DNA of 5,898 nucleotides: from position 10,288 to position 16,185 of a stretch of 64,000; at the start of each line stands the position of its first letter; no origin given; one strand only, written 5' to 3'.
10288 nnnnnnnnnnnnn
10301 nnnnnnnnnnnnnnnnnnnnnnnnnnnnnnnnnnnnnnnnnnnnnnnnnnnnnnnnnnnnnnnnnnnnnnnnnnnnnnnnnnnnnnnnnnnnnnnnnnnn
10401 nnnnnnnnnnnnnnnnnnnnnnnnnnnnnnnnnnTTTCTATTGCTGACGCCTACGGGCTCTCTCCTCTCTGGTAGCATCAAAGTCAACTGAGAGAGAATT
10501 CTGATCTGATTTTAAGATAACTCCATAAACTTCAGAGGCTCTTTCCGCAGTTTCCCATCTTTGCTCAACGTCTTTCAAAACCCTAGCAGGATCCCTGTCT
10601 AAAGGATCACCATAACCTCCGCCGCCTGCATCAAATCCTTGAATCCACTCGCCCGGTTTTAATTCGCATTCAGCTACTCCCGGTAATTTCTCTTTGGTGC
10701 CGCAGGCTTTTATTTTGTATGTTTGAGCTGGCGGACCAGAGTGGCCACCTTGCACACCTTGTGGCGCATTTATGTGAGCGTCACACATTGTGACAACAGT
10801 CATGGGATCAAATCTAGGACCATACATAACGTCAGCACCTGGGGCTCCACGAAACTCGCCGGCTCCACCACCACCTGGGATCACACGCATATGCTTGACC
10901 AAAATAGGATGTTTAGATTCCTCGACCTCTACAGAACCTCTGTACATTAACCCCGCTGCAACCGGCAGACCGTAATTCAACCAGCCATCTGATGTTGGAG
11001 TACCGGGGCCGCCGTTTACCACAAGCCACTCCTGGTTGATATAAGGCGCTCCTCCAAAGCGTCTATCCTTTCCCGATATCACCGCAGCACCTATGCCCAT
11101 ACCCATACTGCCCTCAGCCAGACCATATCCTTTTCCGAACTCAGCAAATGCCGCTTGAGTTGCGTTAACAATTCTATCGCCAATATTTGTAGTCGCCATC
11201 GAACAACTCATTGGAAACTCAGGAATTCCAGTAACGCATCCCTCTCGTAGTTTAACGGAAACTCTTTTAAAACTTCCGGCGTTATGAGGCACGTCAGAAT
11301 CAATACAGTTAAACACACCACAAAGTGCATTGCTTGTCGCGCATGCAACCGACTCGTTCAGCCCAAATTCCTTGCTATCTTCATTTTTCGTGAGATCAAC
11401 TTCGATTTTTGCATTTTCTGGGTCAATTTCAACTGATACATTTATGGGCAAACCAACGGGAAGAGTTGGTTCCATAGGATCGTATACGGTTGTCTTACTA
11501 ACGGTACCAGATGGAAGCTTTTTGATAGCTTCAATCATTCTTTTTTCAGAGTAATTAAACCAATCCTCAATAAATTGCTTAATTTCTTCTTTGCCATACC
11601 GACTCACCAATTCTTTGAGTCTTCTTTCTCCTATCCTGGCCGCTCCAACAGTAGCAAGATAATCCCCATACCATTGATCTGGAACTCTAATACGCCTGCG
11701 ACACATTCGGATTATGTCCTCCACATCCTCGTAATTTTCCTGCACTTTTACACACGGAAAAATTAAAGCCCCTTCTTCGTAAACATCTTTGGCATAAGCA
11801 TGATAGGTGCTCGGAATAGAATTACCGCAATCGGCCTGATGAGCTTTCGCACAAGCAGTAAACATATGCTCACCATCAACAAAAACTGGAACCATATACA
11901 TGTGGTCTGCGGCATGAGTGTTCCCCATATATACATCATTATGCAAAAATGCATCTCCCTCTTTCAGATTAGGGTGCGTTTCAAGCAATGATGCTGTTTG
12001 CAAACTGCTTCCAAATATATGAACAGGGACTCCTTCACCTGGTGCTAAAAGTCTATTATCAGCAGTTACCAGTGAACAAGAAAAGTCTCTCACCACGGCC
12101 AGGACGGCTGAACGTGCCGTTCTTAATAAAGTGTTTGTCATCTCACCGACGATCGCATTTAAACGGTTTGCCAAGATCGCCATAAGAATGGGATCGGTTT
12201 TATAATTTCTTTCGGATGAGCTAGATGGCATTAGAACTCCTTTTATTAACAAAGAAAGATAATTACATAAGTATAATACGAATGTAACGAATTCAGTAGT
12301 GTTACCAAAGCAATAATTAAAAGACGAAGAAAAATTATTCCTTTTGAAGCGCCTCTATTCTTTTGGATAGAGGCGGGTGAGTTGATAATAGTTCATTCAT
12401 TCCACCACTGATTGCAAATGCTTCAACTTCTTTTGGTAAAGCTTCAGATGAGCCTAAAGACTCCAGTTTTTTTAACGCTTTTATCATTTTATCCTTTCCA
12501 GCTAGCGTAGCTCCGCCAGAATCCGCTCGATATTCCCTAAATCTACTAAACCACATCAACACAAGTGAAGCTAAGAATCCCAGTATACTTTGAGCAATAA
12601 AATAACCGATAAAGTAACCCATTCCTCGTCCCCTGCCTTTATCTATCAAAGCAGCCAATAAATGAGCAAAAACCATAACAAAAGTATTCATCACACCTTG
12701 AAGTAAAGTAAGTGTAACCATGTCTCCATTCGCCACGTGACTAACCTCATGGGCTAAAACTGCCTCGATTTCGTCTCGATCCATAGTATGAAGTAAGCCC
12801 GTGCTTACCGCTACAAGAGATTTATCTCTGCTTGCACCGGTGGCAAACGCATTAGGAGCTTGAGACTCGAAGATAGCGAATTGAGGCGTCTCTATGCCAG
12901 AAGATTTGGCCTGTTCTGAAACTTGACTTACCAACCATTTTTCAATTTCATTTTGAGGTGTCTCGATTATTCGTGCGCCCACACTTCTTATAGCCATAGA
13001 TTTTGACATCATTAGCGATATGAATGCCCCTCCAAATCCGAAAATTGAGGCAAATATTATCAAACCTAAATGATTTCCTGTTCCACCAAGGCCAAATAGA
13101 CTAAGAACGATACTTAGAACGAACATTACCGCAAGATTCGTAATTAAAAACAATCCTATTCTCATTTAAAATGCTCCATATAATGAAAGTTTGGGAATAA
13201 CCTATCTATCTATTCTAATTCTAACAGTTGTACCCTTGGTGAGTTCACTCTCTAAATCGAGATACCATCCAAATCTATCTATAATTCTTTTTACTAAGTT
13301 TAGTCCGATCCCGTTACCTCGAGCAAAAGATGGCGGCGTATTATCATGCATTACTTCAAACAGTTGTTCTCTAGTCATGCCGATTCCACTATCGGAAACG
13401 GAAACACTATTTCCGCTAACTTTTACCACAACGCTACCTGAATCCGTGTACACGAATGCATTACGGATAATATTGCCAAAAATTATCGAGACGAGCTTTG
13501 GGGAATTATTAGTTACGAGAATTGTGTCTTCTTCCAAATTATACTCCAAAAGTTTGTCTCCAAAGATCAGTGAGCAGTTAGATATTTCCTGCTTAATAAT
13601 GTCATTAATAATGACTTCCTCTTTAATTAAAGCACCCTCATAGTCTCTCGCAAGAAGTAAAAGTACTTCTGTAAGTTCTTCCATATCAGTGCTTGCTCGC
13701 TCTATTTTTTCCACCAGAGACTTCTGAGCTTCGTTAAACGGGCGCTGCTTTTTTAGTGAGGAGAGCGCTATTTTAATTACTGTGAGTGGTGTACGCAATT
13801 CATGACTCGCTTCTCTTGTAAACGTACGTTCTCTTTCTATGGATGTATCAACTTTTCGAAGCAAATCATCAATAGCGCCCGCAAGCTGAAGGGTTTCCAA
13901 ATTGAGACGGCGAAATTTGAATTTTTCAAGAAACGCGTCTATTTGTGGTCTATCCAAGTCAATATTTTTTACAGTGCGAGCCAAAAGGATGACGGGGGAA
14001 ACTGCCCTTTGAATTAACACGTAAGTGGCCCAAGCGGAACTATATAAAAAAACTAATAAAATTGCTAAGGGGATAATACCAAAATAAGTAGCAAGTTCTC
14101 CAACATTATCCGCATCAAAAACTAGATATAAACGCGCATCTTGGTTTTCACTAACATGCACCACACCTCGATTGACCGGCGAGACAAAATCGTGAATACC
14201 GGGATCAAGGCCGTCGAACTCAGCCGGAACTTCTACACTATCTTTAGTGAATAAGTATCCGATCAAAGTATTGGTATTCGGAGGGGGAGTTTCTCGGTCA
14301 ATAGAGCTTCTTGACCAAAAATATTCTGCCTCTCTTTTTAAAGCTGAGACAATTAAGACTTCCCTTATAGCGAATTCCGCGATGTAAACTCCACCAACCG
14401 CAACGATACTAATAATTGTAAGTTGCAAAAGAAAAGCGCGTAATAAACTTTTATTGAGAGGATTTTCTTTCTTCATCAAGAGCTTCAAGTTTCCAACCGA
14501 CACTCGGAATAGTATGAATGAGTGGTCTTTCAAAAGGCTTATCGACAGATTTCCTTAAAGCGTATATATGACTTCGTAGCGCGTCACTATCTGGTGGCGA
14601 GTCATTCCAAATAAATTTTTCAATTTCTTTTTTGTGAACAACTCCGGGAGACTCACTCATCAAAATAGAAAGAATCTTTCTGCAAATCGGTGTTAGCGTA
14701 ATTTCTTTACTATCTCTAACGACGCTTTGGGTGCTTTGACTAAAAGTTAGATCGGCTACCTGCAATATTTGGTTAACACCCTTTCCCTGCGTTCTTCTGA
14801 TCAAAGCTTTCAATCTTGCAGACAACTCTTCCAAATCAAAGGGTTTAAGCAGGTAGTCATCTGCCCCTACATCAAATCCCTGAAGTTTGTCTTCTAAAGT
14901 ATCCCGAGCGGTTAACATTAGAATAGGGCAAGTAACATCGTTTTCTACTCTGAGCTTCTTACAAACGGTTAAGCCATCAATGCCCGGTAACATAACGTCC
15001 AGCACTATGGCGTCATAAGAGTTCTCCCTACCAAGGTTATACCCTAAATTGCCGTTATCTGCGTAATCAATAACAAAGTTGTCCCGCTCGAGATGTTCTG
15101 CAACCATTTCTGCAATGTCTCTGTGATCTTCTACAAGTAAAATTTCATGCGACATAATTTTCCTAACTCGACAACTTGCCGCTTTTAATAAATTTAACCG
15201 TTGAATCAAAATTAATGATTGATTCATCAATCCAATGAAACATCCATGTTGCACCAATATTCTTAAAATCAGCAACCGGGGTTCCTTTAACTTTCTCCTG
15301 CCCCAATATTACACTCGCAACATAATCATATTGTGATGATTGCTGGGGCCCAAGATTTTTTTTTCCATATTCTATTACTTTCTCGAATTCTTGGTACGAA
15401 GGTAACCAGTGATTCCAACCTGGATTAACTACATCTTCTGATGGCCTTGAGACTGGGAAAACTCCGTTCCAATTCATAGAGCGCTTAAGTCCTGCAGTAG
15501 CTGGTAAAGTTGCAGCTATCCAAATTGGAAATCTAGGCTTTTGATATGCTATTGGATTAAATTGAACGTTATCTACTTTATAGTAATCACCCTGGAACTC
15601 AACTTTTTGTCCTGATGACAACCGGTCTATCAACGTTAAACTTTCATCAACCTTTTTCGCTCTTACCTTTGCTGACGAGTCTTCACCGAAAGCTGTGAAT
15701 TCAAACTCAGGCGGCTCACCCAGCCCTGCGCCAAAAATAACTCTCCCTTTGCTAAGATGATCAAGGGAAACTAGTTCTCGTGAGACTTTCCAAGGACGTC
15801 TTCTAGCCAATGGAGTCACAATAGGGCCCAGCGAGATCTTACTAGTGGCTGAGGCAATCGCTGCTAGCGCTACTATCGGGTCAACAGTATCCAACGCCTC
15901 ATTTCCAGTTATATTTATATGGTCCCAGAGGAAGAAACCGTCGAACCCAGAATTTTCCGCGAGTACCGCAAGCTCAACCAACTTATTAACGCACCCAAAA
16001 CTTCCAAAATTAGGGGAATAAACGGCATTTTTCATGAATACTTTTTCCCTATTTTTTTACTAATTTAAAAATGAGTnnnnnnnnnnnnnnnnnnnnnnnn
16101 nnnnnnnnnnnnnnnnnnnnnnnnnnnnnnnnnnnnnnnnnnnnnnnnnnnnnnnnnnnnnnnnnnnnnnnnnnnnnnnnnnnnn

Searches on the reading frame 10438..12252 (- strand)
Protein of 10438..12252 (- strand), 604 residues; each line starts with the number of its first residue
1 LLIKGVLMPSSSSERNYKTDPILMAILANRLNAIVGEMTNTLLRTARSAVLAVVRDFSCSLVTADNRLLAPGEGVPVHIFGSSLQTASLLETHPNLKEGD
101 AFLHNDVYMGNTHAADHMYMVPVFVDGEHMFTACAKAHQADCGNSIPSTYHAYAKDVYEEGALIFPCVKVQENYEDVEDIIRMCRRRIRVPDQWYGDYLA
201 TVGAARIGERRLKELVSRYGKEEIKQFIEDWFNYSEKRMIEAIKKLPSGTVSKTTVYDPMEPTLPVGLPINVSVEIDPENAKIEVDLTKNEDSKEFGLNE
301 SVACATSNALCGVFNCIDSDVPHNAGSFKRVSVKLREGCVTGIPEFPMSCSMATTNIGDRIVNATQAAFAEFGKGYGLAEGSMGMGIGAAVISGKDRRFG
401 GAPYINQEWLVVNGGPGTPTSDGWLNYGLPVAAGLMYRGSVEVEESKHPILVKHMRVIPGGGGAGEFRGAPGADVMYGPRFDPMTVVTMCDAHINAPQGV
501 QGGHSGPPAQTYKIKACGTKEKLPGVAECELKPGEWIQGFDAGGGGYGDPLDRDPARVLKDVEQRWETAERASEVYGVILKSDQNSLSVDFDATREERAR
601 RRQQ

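Call 60: search_protein_families(library=pfam, proteins=[window:10438-12252:-], max_evalue=0.00001)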
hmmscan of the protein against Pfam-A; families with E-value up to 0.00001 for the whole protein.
window:10438-12252:- (604 aa): 1 family
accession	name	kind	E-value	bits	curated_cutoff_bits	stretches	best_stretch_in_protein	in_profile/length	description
PF02538.19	Hydantoinase_B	-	4.9e-123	411.8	26.8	1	20-550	1-519/519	Hydantoinase B/oxoprolinase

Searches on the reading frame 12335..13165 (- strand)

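Call 61: search_protein_families(library=pfam, proteins=[window:12335-13165:-], max_evalue=0.00001)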
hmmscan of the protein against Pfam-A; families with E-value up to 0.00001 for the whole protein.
window:12335-13165:- (276 aa): 1 family
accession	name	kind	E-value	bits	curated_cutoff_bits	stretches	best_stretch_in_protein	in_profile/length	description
PF01435.24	Peptidase_M48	-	1.7e-39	136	20.3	1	75-275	4-184/186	Peptidase family M48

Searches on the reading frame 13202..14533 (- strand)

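Call 61: search_protein_families(library=pfam, proteins=[window:13202-14533:-], max_evalue=0.00001)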
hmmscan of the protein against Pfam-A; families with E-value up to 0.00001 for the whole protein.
window:13202-14533:- (443 aa): 2 families
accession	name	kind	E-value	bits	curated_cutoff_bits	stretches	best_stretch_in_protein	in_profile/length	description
PF02518.31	HATPase_c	-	7.5e-15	55.8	26.4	1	347-442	5-108/111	Histidine kinase-, DNA gyrase B-, and HSP90-like ATPase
PF00512.31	HisKA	-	3.4e-13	49.9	26.9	1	236-296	3-62/66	His Kinase A (phospho-acceptor) domain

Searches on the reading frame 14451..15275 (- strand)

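Call 61: search_protein_families(library=pfam, proteins=[window:14451-15275:-], max_evalue=0.00001)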
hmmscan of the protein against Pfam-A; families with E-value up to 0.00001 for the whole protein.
window:14451-15275:- (274 aa): 2 families
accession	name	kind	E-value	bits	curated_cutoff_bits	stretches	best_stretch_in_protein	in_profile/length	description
PF00072.30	Response_reg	-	2e-28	99.2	30.2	1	45-155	1-110/111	Response regulator receiver domain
PF00486.34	Trans_reg_C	-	4.2e-13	49.6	26.2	1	190-263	2-77/77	Transcriptional regulatory protein, C terminal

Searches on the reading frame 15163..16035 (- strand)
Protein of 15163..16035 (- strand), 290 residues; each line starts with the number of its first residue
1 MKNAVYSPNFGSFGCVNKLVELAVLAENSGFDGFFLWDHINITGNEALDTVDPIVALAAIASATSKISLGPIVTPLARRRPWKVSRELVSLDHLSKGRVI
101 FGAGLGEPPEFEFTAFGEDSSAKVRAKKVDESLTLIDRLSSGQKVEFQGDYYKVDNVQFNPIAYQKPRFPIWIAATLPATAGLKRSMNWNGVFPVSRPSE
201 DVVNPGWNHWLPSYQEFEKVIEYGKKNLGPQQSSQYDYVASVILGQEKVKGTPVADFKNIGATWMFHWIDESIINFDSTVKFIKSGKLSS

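Call 3: search_protein_families(library=pfam, proteins=[window:15163-16035:-])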
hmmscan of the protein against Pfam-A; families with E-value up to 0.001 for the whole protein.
window:15163-16035:- (290 aa): 1 family
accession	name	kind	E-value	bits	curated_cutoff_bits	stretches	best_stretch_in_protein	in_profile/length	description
PF00296.26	Bac_luciferase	-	1.7e-35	123.4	27.9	1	17-182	23-179/314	Luciferase-like monooxygenase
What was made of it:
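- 15163..16035 (-): Second luciferase-like oxidoreductase (LLM290). Pfam Bac_luciferase at 1.7e-35 (call 3).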

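Call 4: search_protein_families(library=ncbifam, proteins=[window:15163-16035:-])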
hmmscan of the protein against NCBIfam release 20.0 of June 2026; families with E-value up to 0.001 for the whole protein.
window:15163-16035:- (290 aa): 30 families (the best 25 are shown)
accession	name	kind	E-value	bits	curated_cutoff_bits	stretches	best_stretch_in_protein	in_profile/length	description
TIGR03619.1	F420_Rv2161c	subfamily_domain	1.3e-32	113.4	166.9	1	21-196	2-184/247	TIGR03619 family F420-dependent LLM class oxidoreductase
TIGR03560.1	F420_Rv1855c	subfamily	6.2e-28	98.1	231.4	1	17-174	13-173/227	TIGR03560 family F420-dependent LLM class oxidoreductase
TIGR03621.1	F420_MSMEG_2516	subfamily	9.3e-21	74.2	213.15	1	15-174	12-156/295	TIGR03621 family F420-dependent LLM class oxidoreductase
TIGR04465.1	ArgArg_F420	equivalog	2.4e-19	69.6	470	1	17-184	60-225/364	F420-dependent hydroxymycolic acid dehydrogenase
NF002619.0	PRK02271.1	equivalog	1.5e-18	67.2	276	1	16-178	13-161/329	5,10-methylenetetrahydromethanopterin reductase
TIGR03571.1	lucif_BA3436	subfamily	1.5e-17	63.8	303.9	1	17-165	31-179/304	TIGR03571 family LLM class oxidoreductase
TIGR03554.1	F420_G6P_DH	equivalog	3.3e-16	59.2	420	1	17-181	16-180/331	glucose-6-phosphate dehydrogenase (coenzyme-F420)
TIGR03555.1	F420_mer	equivalog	4.7e-16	59.1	348.7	1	17-179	12-161/325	5,10-methylenetetrahydromethanopterin reductase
TIGR03557.1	F420_G6P_family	subfamily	5.9e-16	58.5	210.4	1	17-189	13-181/316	TIGR03557 family F420-dependent LLM class oxidoreductase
TIGR03860.1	FMN_nitrolo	subfamily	1.3e-13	50.5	279.7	1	17-99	29-118/422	NtaA/DmoA family FMN-dependent monooxygenase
TIGR03854.1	F420_MSMEG_3544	hypoth_equivalog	5.3e-12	45.7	295.6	1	49-180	39-166/290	TIGR03854 family LLM class F420-dependent oxidoreductase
NF052254.1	luciferase_Alph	exception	7.6e-12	45.1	600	1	11-177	16-175/354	luciferase subunit alpha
TIGR03858.1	LLM_2I7G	subfamily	1e-11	44.5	462.25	1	16-175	25-177/337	Atu2307/SP_0267 family LLM class monooxygenase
TIGR03564.1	F420_MSMEG_4879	subfamily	7.7e-11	42.1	234.25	1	47-178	21-147/265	TIGR03564 family F420-dependent LLM class oxidoreductase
TIGR04027.1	LLM_KPN_01858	hypoth_equivalog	8.2e-11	41.4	412.9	1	22-148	25-146/326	putative FMN-dependent luciferase-like monooxygenase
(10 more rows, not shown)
